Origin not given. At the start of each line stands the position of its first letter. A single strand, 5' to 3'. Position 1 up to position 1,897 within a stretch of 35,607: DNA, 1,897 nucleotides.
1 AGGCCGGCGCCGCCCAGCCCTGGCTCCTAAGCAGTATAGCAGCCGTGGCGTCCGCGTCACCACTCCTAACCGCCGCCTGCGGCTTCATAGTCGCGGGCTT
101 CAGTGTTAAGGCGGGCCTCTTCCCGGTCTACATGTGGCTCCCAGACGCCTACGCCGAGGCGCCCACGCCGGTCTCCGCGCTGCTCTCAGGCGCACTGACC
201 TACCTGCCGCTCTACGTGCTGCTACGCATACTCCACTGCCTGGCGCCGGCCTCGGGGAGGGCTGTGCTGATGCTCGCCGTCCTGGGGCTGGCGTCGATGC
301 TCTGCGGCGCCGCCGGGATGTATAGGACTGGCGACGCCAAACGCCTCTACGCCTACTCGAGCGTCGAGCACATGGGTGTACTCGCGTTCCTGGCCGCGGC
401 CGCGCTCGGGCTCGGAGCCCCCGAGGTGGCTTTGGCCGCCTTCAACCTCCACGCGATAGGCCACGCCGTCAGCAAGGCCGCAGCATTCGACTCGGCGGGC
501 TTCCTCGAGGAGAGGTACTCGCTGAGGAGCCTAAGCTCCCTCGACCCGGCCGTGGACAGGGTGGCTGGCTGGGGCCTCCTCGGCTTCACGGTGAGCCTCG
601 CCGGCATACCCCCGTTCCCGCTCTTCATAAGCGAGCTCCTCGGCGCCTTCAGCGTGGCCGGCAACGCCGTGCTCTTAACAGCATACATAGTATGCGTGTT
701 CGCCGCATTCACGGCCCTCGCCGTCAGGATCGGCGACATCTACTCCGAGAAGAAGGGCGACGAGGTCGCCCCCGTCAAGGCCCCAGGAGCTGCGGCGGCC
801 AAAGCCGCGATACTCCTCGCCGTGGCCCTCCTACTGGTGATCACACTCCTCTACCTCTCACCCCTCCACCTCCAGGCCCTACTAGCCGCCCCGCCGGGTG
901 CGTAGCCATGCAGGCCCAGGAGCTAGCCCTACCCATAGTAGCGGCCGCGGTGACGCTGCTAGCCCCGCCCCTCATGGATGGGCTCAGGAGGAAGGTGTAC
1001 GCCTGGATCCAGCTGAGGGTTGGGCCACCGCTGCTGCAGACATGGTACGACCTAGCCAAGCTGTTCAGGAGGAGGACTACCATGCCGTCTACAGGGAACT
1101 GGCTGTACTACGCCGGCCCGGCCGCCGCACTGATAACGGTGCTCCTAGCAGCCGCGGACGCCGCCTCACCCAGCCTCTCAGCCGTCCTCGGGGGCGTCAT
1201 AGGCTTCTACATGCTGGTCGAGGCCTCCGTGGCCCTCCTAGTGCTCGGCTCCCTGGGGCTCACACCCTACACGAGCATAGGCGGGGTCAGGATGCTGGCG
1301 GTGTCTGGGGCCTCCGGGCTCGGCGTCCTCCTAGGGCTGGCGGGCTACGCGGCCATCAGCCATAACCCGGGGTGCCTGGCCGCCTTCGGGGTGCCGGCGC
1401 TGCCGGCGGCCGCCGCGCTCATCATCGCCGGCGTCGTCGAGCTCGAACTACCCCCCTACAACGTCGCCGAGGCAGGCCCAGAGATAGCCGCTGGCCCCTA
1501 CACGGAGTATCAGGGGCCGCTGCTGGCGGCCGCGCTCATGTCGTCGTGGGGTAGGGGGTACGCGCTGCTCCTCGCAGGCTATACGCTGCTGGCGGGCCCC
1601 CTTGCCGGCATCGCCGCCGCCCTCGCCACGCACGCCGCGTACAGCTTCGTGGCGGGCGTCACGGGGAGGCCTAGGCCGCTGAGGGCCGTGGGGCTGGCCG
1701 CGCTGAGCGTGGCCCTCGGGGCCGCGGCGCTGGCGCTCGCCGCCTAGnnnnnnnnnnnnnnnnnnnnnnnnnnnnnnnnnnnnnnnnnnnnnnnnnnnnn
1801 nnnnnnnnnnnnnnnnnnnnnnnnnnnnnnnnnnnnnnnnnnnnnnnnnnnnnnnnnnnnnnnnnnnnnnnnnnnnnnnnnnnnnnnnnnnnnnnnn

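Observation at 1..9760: CO-dehydrogenase module spliced into the middle of a hyc-ordered group-4 hydrogenase operon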

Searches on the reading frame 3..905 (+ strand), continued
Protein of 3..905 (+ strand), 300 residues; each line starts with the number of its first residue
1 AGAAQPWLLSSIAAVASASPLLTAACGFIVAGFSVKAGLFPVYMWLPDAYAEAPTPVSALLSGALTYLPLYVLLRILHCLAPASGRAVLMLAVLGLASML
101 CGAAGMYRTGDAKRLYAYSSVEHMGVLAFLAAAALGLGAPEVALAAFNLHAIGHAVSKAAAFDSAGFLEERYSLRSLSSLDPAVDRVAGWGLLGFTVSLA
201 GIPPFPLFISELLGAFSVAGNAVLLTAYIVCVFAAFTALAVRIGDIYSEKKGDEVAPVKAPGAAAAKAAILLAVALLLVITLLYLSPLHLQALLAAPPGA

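Call 44: find_encoding_contigs(protein=P0137, flank=10000, max_places=2)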
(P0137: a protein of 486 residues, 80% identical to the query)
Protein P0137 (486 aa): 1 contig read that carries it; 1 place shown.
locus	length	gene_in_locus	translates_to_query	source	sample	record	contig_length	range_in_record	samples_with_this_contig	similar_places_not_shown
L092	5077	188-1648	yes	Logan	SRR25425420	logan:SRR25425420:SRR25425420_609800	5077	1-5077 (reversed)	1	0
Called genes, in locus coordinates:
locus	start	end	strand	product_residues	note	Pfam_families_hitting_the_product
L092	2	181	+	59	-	?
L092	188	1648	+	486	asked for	PF00361:Proton_antipo_M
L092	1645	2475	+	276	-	PF00146:NADHdh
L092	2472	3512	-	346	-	PF00126:HTH_1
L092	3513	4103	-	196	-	PF02830:V4R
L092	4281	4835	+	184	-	PF12797:Fer4_2 (weak), PF12838:Fer4_7 (weak), PF13247:Fer4_11, PF14697:Fer4_21 (weak), PF25160:LdpA_Fe-S-bd (weak), PF12838:Fer4_7 (weak), PF13187:Fer4_9 (weak), PF00037:Fer4 (weak), +7 more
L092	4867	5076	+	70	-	?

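Call 45: find_encoding_contigs(protein=P0145, flank=10000, max_places=2)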
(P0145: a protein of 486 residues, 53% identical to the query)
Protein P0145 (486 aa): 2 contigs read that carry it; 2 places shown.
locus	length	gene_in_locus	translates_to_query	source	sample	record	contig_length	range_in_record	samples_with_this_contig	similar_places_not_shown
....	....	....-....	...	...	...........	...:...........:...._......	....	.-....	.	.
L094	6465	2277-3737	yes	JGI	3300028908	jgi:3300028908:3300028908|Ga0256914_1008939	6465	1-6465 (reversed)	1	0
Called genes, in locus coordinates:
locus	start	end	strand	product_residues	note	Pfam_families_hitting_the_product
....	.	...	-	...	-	?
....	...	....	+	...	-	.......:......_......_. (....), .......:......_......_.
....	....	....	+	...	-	-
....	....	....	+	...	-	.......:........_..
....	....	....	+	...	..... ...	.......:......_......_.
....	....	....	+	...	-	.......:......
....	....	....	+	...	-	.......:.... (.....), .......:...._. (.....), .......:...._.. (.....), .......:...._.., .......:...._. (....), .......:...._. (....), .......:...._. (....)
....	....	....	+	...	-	?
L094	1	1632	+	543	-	?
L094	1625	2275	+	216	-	PF00420:Oxidored_q2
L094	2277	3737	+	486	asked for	PF00361:Proton_antipo_M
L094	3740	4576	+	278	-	PF00146:NADHdh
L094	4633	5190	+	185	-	PF00037:Fer4 (faint), PF12797:Fer4_2 (faint), PF13237:Fer4_10 (faint), PF13247:Fer4_11, PF12838:Fer4_7 (weak), PF13187:Fer4_9 (weak), PF12837:Fer4_6 (weak)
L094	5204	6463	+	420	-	?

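Call 46: find_encoding_contigs(protein=P0140, flank=10000, max_places=2)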
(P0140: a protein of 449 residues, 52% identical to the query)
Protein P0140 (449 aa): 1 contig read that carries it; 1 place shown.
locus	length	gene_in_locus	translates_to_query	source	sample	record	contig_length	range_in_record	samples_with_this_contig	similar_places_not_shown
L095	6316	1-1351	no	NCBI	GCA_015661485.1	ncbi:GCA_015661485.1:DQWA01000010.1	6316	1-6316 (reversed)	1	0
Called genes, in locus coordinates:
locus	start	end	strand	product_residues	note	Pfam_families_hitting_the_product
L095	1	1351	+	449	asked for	PF00361:Proton_antipo_M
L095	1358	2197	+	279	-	PF00146:NADHdh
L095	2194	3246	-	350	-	PF00126:HTH_1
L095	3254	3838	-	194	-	PF02830:V4R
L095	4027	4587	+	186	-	PF13187:Fer4_9 (faint), PF25160:LdpA_Fe-S-bd (faint), PF00037:Fer4 (faint), PF12797:Fer4_2 (faint), PF12838:Fer4_7 (weak), PF13247:Fer4_11, PF12838:Fer4_7 (weak), PF14697:Fer4_21 (weak), +4 more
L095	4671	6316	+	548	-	PF03063:Prismane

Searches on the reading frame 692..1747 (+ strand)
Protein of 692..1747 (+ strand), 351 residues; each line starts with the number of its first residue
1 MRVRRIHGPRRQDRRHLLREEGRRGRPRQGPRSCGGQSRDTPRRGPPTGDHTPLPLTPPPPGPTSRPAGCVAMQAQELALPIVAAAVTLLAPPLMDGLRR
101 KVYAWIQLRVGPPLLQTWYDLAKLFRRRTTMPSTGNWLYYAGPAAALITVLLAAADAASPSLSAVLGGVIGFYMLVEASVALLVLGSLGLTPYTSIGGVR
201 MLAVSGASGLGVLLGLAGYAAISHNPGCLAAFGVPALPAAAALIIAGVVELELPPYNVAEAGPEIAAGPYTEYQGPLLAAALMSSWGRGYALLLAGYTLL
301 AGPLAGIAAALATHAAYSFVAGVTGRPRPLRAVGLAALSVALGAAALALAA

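Call 3: search_protein_families(library=pfam, proteins=[window:692-1747:+])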
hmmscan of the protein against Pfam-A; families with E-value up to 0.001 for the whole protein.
window:692-1747:+ (351 aa): 1 family
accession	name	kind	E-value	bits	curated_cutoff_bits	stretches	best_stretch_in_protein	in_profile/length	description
PF00146.26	NADHdh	-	1.2e-23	84.3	27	1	82-303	5-241/298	NADH dehydrogenase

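Call 6: search_protein_families(library=ncbifam, proteins=[window:692-1747:+])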
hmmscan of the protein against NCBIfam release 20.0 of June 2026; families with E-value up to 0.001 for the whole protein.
window:692-1747:+ (351 aa): 3 families
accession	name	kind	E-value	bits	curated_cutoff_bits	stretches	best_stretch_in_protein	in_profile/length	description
NF004741.0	PRK06076.1-2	equivalog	2.2e-12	46.9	305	1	98-292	43-259/337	NADH-quinone oxidoreductase subunit NuoH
NF004742.0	PRK06076.1-3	equivalog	1.8e-05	24.1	531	0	218-284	196-261/356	NADH-quinone oxidoreductase subunit NuoH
NF004745.0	PRK06076.1-6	equivalog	0.00046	19.5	450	0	97-157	35-99/341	NADH-quinone oxidoreductase subunit NuoH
